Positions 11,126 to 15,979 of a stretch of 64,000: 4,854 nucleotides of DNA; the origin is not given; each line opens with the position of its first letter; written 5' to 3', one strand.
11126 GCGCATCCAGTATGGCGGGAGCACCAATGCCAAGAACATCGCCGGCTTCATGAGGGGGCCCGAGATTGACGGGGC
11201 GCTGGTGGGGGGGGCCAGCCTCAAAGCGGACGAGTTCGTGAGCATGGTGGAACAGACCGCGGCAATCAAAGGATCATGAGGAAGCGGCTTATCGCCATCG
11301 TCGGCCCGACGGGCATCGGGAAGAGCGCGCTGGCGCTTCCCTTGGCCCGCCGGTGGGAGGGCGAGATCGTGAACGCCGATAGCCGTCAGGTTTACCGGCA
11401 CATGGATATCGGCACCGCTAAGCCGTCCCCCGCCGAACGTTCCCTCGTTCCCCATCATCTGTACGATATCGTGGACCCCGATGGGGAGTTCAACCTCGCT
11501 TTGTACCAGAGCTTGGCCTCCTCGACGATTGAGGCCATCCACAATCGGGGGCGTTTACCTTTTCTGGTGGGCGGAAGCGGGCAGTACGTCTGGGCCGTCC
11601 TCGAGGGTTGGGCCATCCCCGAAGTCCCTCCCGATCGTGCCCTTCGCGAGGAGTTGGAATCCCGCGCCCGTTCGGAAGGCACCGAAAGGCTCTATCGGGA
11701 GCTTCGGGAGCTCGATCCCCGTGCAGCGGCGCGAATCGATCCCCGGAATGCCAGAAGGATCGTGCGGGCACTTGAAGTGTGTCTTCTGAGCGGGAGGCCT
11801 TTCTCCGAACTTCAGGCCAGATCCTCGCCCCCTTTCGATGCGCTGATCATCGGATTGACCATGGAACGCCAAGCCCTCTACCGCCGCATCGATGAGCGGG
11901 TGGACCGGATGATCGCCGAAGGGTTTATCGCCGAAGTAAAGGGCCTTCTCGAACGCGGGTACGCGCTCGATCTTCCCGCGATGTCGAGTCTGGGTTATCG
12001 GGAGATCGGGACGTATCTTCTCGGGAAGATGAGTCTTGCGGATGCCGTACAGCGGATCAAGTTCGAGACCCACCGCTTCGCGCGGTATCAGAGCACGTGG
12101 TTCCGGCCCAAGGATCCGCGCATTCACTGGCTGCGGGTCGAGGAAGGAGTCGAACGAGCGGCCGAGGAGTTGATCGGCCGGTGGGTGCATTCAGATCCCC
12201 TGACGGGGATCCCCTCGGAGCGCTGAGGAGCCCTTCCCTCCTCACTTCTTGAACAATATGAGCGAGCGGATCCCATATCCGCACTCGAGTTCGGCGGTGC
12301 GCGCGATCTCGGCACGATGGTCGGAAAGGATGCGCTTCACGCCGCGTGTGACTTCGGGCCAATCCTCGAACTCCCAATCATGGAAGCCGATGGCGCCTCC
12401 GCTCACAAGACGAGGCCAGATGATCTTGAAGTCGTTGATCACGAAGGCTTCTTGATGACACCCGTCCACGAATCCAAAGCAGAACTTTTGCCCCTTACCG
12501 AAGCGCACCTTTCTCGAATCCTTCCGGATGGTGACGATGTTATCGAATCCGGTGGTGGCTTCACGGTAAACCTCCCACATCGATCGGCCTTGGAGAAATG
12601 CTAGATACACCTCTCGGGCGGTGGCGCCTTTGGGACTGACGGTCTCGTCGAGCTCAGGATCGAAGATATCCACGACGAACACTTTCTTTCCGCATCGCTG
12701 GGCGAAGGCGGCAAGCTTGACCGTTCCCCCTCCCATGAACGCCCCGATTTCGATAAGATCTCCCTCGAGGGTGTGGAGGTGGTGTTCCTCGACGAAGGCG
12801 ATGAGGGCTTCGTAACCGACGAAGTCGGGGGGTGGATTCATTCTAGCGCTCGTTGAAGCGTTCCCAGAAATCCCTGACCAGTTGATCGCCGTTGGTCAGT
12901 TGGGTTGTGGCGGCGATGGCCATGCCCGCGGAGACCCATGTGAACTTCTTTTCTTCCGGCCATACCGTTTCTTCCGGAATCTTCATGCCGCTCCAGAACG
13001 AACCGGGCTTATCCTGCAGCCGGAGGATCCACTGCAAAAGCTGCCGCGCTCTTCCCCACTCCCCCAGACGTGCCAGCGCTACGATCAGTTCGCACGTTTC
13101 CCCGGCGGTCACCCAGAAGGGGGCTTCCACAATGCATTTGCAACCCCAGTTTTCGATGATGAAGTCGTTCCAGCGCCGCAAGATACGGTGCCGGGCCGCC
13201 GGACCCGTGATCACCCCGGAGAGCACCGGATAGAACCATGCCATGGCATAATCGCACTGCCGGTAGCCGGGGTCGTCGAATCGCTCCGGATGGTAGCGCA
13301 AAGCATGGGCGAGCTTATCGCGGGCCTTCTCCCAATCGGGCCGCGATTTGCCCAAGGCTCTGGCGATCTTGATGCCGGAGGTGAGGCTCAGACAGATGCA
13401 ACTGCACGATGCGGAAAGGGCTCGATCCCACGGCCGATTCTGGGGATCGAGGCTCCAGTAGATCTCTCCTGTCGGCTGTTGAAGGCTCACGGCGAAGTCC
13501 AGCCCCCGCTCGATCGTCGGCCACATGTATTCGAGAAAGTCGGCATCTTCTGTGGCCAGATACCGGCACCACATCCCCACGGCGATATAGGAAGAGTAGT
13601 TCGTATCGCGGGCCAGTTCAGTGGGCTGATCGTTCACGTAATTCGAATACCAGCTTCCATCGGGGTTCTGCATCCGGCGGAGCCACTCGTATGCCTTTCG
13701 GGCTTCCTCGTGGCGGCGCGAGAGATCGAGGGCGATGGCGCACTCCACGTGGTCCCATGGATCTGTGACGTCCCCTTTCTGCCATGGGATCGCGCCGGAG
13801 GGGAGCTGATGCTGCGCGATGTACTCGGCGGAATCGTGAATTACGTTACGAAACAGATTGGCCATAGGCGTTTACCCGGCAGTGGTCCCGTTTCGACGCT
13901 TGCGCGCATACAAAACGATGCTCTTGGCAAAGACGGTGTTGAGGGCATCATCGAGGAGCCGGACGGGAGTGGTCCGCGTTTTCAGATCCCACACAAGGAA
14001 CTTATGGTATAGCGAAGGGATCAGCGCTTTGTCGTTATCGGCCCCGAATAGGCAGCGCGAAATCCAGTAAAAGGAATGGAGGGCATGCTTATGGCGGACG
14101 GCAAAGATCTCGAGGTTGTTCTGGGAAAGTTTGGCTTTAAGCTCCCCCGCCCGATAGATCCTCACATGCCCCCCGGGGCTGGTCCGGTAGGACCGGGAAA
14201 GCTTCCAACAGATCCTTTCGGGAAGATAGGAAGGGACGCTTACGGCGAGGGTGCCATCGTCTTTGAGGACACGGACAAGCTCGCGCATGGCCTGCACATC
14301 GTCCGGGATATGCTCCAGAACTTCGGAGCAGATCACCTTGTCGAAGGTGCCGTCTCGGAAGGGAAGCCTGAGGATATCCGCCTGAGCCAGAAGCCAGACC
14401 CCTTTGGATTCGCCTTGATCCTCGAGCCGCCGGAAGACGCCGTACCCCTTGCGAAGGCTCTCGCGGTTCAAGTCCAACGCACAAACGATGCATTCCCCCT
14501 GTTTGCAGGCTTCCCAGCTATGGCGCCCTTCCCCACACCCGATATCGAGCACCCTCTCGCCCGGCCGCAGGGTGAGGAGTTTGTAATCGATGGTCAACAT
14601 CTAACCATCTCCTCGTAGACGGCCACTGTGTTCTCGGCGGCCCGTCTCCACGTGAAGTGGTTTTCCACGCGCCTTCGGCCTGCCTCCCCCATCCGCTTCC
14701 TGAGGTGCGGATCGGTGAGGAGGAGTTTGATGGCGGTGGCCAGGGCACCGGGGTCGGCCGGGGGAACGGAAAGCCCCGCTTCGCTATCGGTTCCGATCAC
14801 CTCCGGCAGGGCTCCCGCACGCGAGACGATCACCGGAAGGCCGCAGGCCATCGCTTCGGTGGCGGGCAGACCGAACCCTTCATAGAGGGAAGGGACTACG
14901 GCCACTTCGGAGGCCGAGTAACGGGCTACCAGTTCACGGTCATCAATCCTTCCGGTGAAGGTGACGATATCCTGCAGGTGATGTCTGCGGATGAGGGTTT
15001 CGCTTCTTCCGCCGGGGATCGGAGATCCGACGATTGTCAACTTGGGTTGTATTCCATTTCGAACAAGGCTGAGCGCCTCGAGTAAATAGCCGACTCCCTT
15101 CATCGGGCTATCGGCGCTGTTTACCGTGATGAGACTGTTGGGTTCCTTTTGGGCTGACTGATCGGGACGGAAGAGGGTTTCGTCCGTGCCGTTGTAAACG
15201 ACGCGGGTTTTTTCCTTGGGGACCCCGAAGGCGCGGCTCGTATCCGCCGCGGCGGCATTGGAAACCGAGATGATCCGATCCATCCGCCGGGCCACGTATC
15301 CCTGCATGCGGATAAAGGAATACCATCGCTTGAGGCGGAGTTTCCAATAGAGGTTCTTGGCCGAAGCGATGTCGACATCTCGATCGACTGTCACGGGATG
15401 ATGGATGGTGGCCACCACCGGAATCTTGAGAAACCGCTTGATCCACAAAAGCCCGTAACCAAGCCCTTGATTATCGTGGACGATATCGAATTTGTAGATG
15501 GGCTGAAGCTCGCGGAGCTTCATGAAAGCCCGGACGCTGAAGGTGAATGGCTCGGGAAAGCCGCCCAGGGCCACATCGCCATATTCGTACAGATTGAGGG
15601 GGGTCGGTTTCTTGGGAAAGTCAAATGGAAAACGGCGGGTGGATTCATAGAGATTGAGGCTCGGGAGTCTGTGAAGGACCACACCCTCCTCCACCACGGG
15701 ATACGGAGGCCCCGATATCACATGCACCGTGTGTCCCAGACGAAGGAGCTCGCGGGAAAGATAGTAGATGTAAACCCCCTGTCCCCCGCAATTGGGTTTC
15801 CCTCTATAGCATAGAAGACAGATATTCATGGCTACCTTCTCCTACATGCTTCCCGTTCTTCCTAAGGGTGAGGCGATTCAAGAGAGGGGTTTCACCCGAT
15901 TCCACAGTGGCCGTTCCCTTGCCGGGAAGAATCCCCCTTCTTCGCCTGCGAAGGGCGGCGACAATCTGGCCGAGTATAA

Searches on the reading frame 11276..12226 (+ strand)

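Call 61: search_protein_families(library=pfam, proteins=[window:11276-12226:+], max_evalue=0.001)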
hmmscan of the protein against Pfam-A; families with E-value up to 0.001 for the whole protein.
window:11276-12226:+ (316 aa): 2 families
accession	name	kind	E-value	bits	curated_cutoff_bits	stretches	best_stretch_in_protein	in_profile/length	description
PF01715.23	IPPT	-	2.4e-87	293.1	23.6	1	38-277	1-241/243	IPP transferase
PF01745.22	IPT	-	3.4e-05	23.8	20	1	5-54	3-52/233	Isopentenyl transferase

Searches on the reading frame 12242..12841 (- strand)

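Call 61: search_protein_families(library=pfam, proteins=[window:12242-12841:-], max_evalue=0.001)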
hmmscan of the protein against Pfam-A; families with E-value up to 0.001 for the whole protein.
window:12242-12841:- (199 aa): 1 family
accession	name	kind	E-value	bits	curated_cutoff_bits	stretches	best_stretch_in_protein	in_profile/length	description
PF13578.12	Methyltransf_24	-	1e-13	52.5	26.3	1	30-156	1-105/105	Methyltransferase domain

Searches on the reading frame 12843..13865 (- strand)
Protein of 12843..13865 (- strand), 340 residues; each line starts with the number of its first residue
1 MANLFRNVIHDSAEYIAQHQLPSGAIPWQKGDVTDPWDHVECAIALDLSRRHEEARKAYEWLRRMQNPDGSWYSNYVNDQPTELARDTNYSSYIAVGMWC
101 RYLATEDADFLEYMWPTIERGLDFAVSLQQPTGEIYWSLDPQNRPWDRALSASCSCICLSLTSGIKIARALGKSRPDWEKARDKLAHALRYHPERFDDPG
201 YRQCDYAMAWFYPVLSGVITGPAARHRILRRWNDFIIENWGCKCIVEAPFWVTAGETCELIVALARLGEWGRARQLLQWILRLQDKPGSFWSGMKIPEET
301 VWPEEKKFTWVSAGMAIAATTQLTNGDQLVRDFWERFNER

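Call 61: search_protein_families(library=pfam, proteins=[window:12843-13865:-], max_evalue=0.001)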
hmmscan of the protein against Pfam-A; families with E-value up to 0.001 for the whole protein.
window:12843-13865:- (340 aa): 1 family
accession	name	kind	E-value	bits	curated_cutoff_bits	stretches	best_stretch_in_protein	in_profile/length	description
PF13243.12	SQHop_cyclase_C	-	2.8e-05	23.7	26.1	1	8-133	160-282/319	Squalene-hopene cyclase C-terminal domain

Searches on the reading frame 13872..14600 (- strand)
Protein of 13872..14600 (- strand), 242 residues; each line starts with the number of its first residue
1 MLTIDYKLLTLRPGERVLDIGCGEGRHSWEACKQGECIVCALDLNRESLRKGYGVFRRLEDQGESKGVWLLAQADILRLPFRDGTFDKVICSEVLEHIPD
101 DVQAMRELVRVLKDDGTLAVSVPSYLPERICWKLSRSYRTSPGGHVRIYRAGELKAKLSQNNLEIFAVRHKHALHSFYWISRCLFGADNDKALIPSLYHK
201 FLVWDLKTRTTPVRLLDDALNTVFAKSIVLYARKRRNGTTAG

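Call 61: search_protein_families(library=pfam, proteins=[window:13872-14600:-], max_evalue=0.001)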
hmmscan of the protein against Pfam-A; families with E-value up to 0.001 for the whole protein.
window:13872-14600:- (242 aa): 10 families
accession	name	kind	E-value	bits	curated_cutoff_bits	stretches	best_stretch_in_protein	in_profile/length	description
PF08241.18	Methyltransf_11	-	2.7e-20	73.3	21.2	1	18-119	1-94/95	Methyltransferase domain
PF13847.12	Methyltransf_31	-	6.1e-18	65.3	27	1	12-131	2-123/145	Methyltransferase domain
PF13649.12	Methyltransf_25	-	2.1e-17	64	27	1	17-116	1-97/97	Methyltransferase domain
PF13489.12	Methyltransf_23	-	2.5e-16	60.3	27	1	10-165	19-161/164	Methyltransferase domain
PF08242.18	Methyltransf_12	-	1.7e-12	48.3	30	1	18-118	1-98/98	Methyltransferase domain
PF01209.24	Ubie_methyltran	-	1.2e-10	41.6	20.1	1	8-120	42-151/233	ubiE/COQ5 methyltransferase family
PF02353.26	CMAS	-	1.6e-07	31.3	27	1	6-120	55-164/273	Mycolic acid cyclopropane synthetase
PF08003.17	Methyltransf_9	-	1.4e-05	24.7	23.8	1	14-119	116-216/315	Protein of unknown function (DUF1698)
PF07021.18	MetW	-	0.00018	21.6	21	0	10-136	10-123/193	Methionine biosynthesis protein MetW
PF01728.25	FtsJ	-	0.00063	20.2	24.1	1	8-56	16-70/181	FtsJ-like methyltransferase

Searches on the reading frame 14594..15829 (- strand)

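Call 3: search_protein_families(library=pfam, proteins=[window:14594-15829:-], max_evalue=0.01)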
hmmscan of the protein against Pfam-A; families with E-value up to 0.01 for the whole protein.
window:14594-15829:- (411 aa): 6 families
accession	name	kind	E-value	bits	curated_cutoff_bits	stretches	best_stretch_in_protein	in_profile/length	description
PF00534.26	Glycos_transf_1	-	4.2e-36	124.5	26.4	1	221-387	6-172/172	Glycosyl transferases group 1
PF13692.12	Glyco_trans_1_4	-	7.8e-31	107.7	27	1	233-373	4-142/142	Glycosyl transferases group 1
PF13439.12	Glyco_transf_4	-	1.3e-28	100.6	28.5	1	15-217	2-168/170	Glycosyltransferase Family 4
PF13579.12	Glyco_trans_4_4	-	7.6e-20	72.3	29.7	1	15-214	1-158/158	Glycosyl transferase 4-like domain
PF20706.3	GT4-conflict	-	1.4e-18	67.5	26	1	179-399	143-383/385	Family 4 Glycosyltransferase in conflict systems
PF13524.12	Glyco_trans_1_2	-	1.2e-12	48.4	25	1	259-401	14-142/144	Glycosyl transferase-like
